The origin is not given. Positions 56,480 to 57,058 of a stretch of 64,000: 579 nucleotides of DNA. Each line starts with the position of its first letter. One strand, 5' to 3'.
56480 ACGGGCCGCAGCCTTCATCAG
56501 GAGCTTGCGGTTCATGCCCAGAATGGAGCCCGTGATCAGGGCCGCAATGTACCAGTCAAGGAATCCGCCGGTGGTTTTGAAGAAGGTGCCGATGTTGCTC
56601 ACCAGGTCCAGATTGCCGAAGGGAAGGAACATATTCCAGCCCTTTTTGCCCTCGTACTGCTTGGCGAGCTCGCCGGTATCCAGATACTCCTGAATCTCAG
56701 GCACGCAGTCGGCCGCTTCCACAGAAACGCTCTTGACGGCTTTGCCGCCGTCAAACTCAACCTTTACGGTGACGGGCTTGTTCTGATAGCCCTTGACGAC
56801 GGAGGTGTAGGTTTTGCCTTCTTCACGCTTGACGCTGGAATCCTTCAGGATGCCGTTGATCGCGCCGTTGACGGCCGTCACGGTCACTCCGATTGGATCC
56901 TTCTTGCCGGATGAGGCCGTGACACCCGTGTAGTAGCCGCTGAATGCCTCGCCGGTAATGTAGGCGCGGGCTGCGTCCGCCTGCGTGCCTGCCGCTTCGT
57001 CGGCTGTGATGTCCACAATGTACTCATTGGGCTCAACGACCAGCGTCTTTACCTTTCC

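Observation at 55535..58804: Malic enzyme (TTG start) plus a 2-hydroxycarboxylate transporter carrying a ~230-aa extracytoplasmic insertion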

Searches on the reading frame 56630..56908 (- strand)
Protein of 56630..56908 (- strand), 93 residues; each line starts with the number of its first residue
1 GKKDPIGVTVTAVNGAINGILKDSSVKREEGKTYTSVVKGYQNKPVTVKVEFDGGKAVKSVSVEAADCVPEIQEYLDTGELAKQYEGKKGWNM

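Call 24: search_solved_structures(query=A4, max_evalue=10, show_alignments=3)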
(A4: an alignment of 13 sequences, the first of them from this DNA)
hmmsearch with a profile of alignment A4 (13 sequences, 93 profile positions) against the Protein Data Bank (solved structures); distinct sequences matched with E-value up to 10: 4.
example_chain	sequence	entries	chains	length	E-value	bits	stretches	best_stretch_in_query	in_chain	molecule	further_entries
9mml_L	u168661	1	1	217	0.73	13.5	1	14-82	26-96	1A6 light chain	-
5u08_A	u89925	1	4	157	1.1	13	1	39-82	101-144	aminoglycoside acetyltransferase meta-AAC0020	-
4zwj_A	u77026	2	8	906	1.1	13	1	45-70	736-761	Chimera protein of human Rhodopsin, mouse S-arrestin, and T4 Endolysin | Endolysin,Rhodopsin,S-arrestin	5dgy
5w0p_A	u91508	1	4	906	1.1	13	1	45-70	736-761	Endolysin,Rhodopsin,S-arrestin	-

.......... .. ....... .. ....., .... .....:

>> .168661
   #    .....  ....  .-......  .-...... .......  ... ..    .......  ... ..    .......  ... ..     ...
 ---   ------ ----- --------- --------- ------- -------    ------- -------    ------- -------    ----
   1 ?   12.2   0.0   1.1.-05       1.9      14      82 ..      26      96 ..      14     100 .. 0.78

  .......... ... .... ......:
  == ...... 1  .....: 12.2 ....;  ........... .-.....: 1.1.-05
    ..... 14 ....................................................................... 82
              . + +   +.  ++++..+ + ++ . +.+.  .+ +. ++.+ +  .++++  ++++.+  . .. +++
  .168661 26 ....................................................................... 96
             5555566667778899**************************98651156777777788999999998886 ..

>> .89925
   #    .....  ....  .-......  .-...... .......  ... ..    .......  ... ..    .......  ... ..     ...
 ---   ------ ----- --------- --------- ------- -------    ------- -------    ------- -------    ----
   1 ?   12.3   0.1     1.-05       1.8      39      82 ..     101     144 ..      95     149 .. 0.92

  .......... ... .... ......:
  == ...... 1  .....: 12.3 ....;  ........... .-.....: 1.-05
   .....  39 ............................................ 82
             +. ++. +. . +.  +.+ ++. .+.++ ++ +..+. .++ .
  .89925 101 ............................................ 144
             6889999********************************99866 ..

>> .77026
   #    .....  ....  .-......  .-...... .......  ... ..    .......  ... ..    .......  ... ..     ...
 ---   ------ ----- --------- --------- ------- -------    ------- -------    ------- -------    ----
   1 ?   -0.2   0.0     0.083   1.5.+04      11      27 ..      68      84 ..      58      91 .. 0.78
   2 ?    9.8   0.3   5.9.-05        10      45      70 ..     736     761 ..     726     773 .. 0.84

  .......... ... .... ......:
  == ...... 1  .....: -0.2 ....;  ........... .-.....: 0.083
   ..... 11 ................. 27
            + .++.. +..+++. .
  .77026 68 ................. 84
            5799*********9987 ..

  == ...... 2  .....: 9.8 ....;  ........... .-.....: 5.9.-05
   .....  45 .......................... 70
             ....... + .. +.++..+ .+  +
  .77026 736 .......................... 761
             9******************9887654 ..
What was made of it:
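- Tried and rejected: Profile of module 2 against PDB sequences (call 24).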

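Call 31: search_protein_representatives(alignment_id=A4)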
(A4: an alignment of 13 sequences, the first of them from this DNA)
Query: 13 sequences, 93 profile positions. Proteins with E-value up to 0.001 (for the whole library): 145; up to 1e-10: 55; up to 1e-30: 7. The best 145 are listed.
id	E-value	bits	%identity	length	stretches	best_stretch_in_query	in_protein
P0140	1.0e-76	269.6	-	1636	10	7-91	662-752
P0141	1.4e-61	221.0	-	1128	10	8-90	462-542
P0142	1.1e-50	186.1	-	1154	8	18-90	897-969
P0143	1.7e-36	140.6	-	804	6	29-91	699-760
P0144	3.9e-36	139.5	-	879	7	8-90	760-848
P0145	5.1e-33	129.5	-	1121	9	14-90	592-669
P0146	1.6e-31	124.6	-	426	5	33-90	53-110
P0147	1.8e-30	121.3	-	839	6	9-89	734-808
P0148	2.9e-30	120.7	-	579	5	7-90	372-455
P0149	2.9e-29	117.5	-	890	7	7-90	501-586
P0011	4.1e-29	117.0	-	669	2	1-93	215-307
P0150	2.2e-28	114.6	-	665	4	5-90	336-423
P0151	2.7e-27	111.1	-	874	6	7-88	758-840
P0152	5.4e-26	107.0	-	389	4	9-92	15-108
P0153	5.6e-23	97.3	-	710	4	34-90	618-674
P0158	2.0e-20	89.1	-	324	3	7-89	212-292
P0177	6.3e-13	65.1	-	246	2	10-90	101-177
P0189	2.4e-11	60.0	-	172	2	8-90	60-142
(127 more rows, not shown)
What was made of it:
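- The profile search of 1.84 billion representatives gave 145 hits (call 31).
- Tried and rejected: This is a tool limitation, so I replaced it with the exhaustive profile search (call 31).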

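Call 32: search_protein_families(library=pfam, proteins=[P0140, P0141, P0142, P0143, P0146, P0148, P0152, P0158, P0177, P0189], max_evalue=0.01)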
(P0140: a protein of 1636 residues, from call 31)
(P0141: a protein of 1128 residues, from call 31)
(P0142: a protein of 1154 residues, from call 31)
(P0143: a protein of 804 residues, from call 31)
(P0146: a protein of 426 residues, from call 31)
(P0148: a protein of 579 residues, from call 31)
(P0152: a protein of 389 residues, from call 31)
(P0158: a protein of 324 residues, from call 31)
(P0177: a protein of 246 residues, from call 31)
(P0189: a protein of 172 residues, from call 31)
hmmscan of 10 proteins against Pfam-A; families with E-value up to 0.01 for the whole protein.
P0140 (1636 aa): 4 families
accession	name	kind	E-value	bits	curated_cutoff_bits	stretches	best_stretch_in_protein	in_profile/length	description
PF04205.19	FMN_bind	-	1.1e-147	481.5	22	13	1063-1139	3-76/77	FMN-binding domain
PF00879.23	Defensin_propep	-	2.1e-05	25.1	23.6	0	472-506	15-49/51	Defensin propeptide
PF03544.19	TonB_C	-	0.00062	20.6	24.6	0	1066-1099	18-51/79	Gram-negative bacterial TonB protein C-terminal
PF17892.7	Cadherin_5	-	0.0017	18.6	26.5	0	424-468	46-90/98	Cadherin-like domain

P0141 (1128 aa): 6 families
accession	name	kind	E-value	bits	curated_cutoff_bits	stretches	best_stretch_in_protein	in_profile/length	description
PF04205.19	FMN_bind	-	6.2e-126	411.7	22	11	299-373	1-74/77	FMN-binding domain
PF09295.16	ChAPs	-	8e-17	61.7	20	0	1054-1096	60-102/395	ChAPs (Chs5p-Arf1p-binding proteins)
PF13103.11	TonB_2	-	5.6e-15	55.7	22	0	963-986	28-52/85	TonB C terminal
PF03544.19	TonB_C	-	1.5e-13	51.4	24.6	0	109-144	9-44/79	Gram-negative bacterial TonB protein C-terminal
PF22157.2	SupH-like_C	-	1.7e-06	28.9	27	0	402-432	10-40/58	Sucrose hydrolase-like, C-terminal domain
PF09048.16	Cro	-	0.0076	16.7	32.7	0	484-511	23-50/59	Cro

P0142 (1154 aa): 6 families
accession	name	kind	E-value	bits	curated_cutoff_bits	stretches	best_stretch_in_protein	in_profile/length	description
PF04205.19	FMN_bind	-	1.8e-92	304.5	22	9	314-391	1-76/77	FMN-binding domain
PF07171.17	MlrC_C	-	5.3e-05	24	27.2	0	945-995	30-80/178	MlrC C-terminus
PF00879.23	Defensin_propep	-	9.5e-05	23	23.6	0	561-590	19-48/51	Defensin propeptide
PF16205.10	Ribosomal_S17_N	-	0.00018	22.3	27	0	718-742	35-59/69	Ribosomal_S17 N-terminal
PF03544.19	TonB_C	-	0.00039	21.2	24.6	0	217-257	11-51/79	Gram-negative bacterial TonB protein C-terminal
PF16756.11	PALB2_WD40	-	0.00067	19.1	27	0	960-991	270-301/347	Partner and localizer of BRCA2 WD40 domain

P0143 (804 aa): 2 families
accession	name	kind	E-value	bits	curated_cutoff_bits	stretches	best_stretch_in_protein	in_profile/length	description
PF04205.19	FMN_bind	-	3.1e-94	310.1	22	7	305-383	1-76/77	FMN-binding domain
PF03544.19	TonB_C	-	2.6e-10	41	24.6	0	706-736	9-39/79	Gram-negative bacterial TonB protein C-terminal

P0146 (426 aa): 20 families
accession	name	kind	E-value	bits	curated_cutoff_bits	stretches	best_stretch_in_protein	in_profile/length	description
PF04205.19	FMN_bind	-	3e-46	156.4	22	5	63-135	3-75/77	FMN-binding domain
PF21796.3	Cac1_C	-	2.1e-11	44.1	24.3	0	307-330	5-28/55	Chromatin assembly factor 1 subunit Cac1, C-terminal domain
PF10081.15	Abhydrolase_9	-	2.6e-10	40.3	26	0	52-100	36-84/288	Alpha/beta-hydrolase family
PF02912.23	Phe_tRNA-synt_N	-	4.1e-09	36.7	22.3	0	95-113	3-21/69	Aminoacyl tRNA synthetase class II, N-terminal domain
PF06819.16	Arc_PepC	-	2e-07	31.6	23.4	0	125-174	55-104/110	Archaeal Peptidase A24 C-terminal Domain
PF12978.13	DUF3862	-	4.2e-07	30.4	25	0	32-80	26-74/159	Domain of Unknown Function with PDB structure (DUF3862)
PF00997.23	Casein_kappa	-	3.9e-06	27.4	25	0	256-299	106-146/160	Kappa casein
PF16554.10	OAM_dimer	-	1.7e-05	25.6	25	0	228-270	16-58/78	Dimerisation domain of d-ornithine 4,5-aminomutase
PF09472.15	MtrF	-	2.9e-05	23.8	22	0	280-302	9-31/62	Tetrahydromethanopterin S-methyltransferase, F subunit (MtrF)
PF05021.20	NPL4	-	3e-05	23.9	24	0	157-186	116-145/309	NPL4 family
PF13026.12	DUF3887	-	3.5e-05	24.8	31.8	0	58-81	68-91/91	Protein of unknown function (DUF3887)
PF08072.16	BDHCT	-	7.9e-05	23.1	25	0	185-194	5-14/41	BDHCT (NUC031) domain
PF13379.11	NMT1_2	-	8.2e-05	23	24.7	0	49-150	64-157/252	NMT1-like family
PF13103.11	TonB_2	-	0.00019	21.9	22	0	63-80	25-42/85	TonB C terminal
PF15016.13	C5orf34_C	-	0.00031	20.9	27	0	50-99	7-55/82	C5orf34 C-terminal domain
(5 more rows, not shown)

P0148 (579 aa): 2 families
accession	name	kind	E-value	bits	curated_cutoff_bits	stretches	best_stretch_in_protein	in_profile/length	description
PF04205.19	FMN_bind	-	6.7e-51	171.3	22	5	149-225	1-75/77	FMN-binding domain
PF03544.19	TonB_C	-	0.00043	21.1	24.6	0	147-186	11-50/79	Gram-negative bacterial TonB protein C-terminal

P0152 (389 aa): 3 families
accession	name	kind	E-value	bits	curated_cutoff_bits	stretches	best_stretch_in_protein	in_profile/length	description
PF04205.19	FMN_bind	-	1.9e-41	141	22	4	60-136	4-77/77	FMN-binding domain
PF21203.3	ECM10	-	0.0001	23.7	23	0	65-152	3-80/98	ER membrane protein complex subunit 10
PF03544.19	TonB_C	-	0.00045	21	24.6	0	59-80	15-36/79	Gram-negative bacterial TonB protein C-terminal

P0158 (324 aa): 5 families
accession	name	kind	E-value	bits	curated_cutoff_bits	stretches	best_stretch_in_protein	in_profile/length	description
PF04205.19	FMN_bind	-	4.7e-42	143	22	3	247-318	4-76/77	FMN-binding domain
PF13026.12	DUF3887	-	3e-05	25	31.8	0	236-263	63-90/91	Protein of unknown function (DUF3887)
PF20181.5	DUF6544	-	0.00013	21.8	25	0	54-76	150-172/221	Family of unknown function (DUF6544)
PF13103.11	TonB_2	-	0.00027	21.4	22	0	243-265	22-44/85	TonB C terminal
PF16395.11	DUF5004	-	0.0023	18.4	21.6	0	153-203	58-108/153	Domain of unknown function (DUF5004)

P0177 (246 aa): 2 families
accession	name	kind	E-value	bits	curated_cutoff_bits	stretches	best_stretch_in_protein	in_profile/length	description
PF04205.19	FMN_bind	-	5.2e-30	104.4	22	2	128-204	1-76/77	FMN-binding domain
PF03544.19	TonB_C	-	0.00076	20.3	24.6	0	126-155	11-40/79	Gram-negative bacterial TonB protein C-terminal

P0189 (172 aa): 1 family
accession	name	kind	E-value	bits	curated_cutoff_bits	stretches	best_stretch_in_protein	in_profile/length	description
PF04205.19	FMN_bind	-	2.1e-21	76.8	22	2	1-71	8-74/77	FMN-binding domain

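Call 65: search_protein_families(library=pfam, alignment_id=A6, max_evalue=0.00001)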
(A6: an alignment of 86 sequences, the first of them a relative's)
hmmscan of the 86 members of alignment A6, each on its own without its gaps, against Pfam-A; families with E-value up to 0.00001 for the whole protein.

A. member 1, P0146 (426 aa): 7 families
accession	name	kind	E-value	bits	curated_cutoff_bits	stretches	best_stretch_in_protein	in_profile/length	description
PF04205.19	FMN_bind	-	3e-46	156.4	22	4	63-135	3-75/77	FMN-binding domain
PF21796.3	Cac1_C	-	2.1e-11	44.1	24.3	0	307-330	5-28/55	Chromatin assembly factor 1 subunit Cac1, C-terminal domain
PF10081.15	Abhydrolase_9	-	2.6e-10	40.3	26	0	52-100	36-84/288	Alpha/beta-hydrolase family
PF02912.23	Phe_tRNA-synt_N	-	4.1e-09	36.7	22.3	0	95-113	3-21/69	Aminoacyl tRNA synthetase class II, N-terminal domain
PF06819.16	Arc_PepC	-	2e-07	31.6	23.4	0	125-174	55-104/110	Archaeal Peptidase A24 C-terminal Domain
PF12978.13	DUF3862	-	4.2e-07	30.4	25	0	32-80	26-74/159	Domain of Unknown Function with PDB structure (DUF3862)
PF00997.23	Casein_kappa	-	3.9e-06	27.4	25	0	256-299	106-146/160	Kappa casein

B. families by the number of members that match (of 86 scanned): 24 families
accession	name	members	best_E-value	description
PF04205.19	FMN_bind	81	1.5e-73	FMN-binding domain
PF03544.19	TonB_C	11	2.8e-12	Gram-negative bacterial TonB protein C-terminal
PF07171.17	MlrC_C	2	5.7e-08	MlrC C-terminus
PF23897.1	DUF7245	2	2.2e-07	Family of unknown function (DUF7245)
PF04985.20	Phage_tube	1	2.5e-17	Phage tail tube protein FII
PF17096.10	AIM3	1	4e-15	Altered inheritance of mitochondria protein 3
PF13773.12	DUF4170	1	7.5e-13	Domain of unknown function (DUF4170)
PF04458.17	DUF505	1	9.8e-12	Protein of unknown function (DUF505)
PF21796.3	Cac1_C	1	2.1e-11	Chromatin assembly factor 1 subunit Cac1, C-terminal domain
PF10081.15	Abhydrolase_9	1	2.6e-10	Alpha/beta-hydrolase family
PF02912.23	Phe_tRNA-synt_N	1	4.1e-09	Aminoacyl tRNA synthetase class II, N-terminal domain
PF22968.2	RNF34L-like_3rd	1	5.8e-09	E3 ubiquitin-protein ligase rififylin-like domain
PF12705.13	PDDEXK_1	1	7.4e-09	PD-(D/E)XK nuclease superfamily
PF17892.7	Cadherin_5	1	1.5e-07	Cadherin-like domain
PF06819.16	Arc_PepC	1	2e-07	Archaeal Peptidase A24 C-terminal Domain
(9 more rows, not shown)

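Call 84: search_protein_families(library=pfam, alignment_id=A7, max_evalue=1e-8)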
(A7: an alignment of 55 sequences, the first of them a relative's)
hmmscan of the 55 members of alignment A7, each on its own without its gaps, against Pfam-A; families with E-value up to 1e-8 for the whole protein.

A. member 1, P0140 (1636 aa): 1 family
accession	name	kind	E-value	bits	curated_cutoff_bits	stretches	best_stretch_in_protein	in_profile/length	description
PF04205.19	FMN_bind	-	1.1e-147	481.5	22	10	1063-1139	3-76/77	FMN-binding domain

B. families by the number of members that match (of 55 scanned): 31 families (the first 25 are shown)
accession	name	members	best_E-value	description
PF04205.19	FMN_bind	52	1.1e-147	FMN-binding domain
PF03544.19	TonB_C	10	1.5e-13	Gram-negative bacterial TonB protein C-terminal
PF02335.20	Cytochrom_C552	2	3.8e-82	Cytochrome c552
PF19077.6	Big_13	2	7.8e-40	Bacterial Ig-like domain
PF18911.6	PKD_4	1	1.5e-52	PKD domain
PF00069.31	Pkinase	1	1.1e-29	Protein kinase domain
PF13287.12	Fn3_assoc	1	1.6e-29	Fn3 associated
PF00801.26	PKD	1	8.9e-29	PKD domain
PF03174.19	CHB_HEX_C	1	6.3e-25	Chitobiase/beta-hexosaminidase C-terminal domain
PF00528.27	BPD_transp_1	1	7.9e-21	Binding-protein-dependent transport system inner membrane component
PF07714.23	PK_Tyr_Ser-Thr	1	1.4e-20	Protein tyrosine and serine/threonine kinase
PF10162.14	G8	1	8.6e-20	G8 domain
PF00515.34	TPR_1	1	9.3e-19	Tetratricopeptide repeat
PF16403.11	Bact_surface_Ig-like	1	9.6e-19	Bacterial surface protein, Ig-like domain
PF07719.23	TPR_2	1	1.8e-17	Tetratricopeptide repeat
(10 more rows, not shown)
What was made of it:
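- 133 of 141 scanned hits carry PF04205 (calls 65, 84; also 10 of 10 in call 32).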
